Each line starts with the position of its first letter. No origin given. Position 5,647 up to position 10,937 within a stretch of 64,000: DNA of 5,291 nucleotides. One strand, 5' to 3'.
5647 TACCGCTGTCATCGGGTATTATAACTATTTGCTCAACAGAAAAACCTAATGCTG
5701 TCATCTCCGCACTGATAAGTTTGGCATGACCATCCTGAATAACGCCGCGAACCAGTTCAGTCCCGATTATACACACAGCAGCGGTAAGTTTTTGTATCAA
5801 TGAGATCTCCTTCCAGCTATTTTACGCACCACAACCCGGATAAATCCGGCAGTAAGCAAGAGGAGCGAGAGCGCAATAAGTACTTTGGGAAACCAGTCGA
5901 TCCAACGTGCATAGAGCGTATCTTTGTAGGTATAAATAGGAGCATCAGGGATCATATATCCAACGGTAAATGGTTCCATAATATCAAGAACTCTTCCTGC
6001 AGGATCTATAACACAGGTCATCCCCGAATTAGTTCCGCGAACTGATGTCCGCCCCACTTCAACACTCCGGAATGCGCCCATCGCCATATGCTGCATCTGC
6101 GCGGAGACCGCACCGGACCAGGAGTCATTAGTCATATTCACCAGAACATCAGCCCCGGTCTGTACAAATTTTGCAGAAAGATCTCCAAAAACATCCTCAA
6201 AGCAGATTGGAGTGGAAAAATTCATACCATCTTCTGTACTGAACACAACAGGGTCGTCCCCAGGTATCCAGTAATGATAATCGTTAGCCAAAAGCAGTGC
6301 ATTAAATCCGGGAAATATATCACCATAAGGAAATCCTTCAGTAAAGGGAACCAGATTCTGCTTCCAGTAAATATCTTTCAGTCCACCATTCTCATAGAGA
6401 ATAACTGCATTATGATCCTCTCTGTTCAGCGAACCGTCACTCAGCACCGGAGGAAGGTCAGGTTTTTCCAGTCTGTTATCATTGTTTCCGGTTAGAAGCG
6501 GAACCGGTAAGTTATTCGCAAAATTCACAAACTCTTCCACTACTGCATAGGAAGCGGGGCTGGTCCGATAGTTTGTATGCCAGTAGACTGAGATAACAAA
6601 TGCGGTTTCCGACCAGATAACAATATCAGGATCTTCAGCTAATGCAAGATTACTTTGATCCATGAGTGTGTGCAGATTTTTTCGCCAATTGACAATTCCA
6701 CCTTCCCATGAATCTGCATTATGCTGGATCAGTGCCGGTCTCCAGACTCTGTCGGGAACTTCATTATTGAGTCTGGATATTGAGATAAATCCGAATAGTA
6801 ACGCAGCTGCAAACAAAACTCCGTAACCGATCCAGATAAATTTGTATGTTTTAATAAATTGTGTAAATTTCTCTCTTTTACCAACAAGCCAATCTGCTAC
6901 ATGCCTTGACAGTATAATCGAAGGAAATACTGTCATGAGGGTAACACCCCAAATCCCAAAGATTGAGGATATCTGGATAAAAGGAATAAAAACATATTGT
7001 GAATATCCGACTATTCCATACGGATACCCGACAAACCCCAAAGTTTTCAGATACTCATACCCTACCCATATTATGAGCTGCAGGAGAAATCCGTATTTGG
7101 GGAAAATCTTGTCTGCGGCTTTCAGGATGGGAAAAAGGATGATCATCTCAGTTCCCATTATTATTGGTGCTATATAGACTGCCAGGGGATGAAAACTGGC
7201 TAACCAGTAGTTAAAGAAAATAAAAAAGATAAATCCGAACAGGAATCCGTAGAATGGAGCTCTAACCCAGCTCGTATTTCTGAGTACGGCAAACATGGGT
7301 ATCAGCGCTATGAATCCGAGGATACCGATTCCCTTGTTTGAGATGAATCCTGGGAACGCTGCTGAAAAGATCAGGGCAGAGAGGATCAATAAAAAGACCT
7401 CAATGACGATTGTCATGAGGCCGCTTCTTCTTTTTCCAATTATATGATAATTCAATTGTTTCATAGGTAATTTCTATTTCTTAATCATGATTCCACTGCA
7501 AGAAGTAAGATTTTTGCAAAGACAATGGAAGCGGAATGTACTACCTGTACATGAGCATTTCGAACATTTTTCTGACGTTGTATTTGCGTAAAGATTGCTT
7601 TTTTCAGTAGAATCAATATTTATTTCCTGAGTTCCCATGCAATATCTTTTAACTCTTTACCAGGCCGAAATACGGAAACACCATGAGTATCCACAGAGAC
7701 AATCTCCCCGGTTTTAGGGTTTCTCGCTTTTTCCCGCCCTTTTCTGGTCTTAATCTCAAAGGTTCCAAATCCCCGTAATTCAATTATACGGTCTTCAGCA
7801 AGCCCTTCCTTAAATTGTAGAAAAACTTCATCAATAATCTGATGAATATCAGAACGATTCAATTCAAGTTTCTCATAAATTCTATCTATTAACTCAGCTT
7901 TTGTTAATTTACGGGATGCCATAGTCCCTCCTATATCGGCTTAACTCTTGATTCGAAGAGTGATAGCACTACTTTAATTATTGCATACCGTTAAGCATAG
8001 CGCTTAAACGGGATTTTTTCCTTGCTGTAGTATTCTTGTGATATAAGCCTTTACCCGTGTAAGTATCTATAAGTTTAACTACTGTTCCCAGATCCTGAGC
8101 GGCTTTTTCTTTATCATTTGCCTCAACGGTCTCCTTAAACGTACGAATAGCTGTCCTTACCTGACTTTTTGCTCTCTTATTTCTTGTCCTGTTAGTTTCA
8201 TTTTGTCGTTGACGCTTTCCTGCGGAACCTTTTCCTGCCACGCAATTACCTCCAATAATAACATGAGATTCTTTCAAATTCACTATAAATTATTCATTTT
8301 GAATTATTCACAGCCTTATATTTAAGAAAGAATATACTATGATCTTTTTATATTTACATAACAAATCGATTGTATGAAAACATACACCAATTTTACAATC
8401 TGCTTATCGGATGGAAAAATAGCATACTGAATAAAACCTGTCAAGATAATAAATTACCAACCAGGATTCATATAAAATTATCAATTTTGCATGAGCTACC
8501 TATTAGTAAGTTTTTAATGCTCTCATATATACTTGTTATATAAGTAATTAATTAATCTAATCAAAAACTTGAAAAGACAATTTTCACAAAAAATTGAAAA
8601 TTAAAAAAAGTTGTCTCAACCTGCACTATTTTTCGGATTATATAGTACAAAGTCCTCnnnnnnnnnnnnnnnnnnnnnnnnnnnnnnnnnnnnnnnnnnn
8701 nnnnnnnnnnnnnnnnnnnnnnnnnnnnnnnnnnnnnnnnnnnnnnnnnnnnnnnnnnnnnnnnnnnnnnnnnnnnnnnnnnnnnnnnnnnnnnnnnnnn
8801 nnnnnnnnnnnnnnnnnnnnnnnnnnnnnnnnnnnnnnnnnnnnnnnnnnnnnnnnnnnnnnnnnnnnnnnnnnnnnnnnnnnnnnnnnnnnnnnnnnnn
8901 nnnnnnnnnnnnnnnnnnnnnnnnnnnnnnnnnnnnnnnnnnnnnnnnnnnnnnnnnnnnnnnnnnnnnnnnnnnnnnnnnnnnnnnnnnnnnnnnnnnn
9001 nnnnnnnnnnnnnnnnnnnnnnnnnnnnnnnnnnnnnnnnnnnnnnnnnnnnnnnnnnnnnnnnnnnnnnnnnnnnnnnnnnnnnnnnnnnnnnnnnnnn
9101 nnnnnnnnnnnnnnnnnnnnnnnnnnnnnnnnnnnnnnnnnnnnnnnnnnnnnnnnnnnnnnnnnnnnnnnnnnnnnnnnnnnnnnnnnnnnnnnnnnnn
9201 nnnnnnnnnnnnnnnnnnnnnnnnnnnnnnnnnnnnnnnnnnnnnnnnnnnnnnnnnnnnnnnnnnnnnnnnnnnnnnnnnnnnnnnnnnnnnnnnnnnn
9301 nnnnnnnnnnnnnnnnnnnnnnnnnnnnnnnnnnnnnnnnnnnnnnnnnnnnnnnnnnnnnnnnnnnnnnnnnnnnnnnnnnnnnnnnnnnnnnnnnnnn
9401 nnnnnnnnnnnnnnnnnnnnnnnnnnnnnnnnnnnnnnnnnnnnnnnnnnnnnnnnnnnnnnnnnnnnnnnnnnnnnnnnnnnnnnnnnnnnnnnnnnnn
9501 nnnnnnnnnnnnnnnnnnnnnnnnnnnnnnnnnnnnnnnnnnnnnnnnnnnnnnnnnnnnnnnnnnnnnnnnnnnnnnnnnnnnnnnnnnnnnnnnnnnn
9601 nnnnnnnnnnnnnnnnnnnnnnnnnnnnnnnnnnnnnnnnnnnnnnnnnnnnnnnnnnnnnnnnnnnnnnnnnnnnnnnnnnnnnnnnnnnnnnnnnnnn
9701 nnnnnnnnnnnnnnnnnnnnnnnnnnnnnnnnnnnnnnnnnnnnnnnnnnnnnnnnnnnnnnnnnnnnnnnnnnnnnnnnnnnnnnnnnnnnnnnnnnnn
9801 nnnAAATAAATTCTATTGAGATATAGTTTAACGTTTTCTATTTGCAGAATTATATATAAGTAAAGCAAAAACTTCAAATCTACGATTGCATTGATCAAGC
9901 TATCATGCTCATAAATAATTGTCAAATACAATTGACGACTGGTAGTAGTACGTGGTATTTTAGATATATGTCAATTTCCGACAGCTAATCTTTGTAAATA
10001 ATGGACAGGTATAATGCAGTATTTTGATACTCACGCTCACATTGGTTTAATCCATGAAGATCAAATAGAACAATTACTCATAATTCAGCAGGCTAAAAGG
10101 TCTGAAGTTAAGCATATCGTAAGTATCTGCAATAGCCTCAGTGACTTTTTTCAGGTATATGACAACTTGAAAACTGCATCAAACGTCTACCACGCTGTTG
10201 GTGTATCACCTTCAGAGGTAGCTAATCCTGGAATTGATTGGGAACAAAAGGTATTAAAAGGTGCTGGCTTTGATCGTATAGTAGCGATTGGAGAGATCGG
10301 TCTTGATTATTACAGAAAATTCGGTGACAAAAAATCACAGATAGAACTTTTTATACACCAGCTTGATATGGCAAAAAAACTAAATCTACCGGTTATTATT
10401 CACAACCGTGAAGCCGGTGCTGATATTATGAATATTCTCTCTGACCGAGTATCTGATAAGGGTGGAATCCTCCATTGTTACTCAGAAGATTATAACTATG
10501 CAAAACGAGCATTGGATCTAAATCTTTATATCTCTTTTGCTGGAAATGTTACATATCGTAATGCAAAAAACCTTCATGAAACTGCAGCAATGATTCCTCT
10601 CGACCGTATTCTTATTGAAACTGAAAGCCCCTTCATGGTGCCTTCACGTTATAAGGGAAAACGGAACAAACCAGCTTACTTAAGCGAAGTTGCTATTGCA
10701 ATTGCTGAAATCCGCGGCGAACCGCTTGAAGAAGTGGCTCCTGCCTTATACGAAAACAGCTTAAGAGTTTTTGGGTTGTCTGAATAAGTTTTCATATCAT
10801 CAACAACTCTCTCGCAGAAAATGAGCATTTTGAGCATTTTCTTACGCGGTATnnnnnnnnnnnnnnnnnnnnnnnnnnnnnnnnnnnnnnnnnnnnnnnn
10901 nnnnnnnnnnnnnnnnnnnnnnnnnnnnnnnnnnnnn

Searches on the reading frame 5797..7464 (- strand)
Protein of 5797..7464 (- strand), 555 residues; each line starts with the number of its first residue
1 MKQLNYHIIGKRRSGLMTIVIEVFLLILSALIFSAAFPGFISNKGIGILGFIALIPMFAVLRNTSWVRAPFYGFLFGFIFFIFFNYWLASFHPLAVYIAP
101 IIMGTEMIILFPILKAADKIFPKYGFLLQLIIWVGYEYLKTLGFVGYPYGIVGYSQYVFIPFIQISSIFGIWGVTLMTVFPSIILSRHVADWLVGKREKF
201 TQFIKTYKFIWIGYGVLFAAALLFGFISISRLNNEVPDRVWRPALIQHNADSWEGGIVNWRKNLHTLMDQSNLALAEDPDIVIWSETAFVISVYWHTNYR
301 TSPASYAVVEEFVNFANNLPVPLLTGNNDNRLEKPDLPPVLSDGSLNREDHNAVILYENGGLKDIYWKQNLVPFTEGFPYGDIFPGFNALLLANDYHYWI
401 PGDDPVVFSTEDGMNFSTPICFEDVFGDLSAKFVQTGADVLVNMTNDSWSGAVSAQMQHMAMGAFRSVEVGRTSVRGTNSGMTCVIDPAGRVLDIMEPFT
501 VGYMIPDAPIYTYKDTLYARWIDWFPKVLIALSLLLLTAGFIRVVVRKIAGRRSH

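Call 54: search_protein_families(library=pfam, proteins=[window:5797-7464:-], max_evalue=0.00001)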
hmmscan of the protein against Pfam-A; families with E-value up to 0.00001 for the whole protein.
window:5797-7464:- (555 aa): 2 families
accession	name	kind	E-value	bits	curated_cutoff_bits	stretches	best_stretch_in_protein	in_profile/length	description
PF20154.4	LNT_N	-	3.6e-21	76.4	27.1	1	29-181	1-156/159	Apolipoprotein N-acyltransferase N-terminal domain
PF00795.27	CN_hydrolase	-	7.7e-13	48.8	23.2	1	261-506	15-244/256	Carbon-nitrogen hydrolase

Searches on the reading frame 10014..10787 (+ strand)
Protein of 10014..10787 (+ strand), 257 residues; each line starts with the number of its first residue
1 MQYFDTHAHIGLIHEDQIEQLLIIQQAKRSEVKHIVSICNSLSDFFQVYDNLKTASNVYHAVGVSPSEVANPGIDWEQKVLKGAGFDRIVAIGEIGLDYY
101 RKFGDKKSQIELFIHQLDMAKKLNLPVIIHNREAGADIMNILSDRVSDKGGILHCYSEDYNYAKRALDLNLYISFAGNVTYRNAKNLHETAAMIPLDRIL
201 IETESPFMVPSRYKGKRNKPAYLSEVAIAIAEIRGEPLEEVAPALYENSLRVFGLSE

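Call 54: search_protein_families(library=pfam, proteins=[window:10014-10787:+], max_evalue=0.00001)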
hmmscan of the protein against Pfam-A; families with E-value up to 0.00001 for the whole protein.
window:10014-10787:+ (257 aa): 1 family
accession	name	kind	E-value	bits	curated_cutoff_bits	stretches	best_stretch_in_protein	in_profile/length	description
PF01026.27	TatD_DNase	-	2.4e-73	247.1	27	1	4-254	1-253/253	TatD related DNase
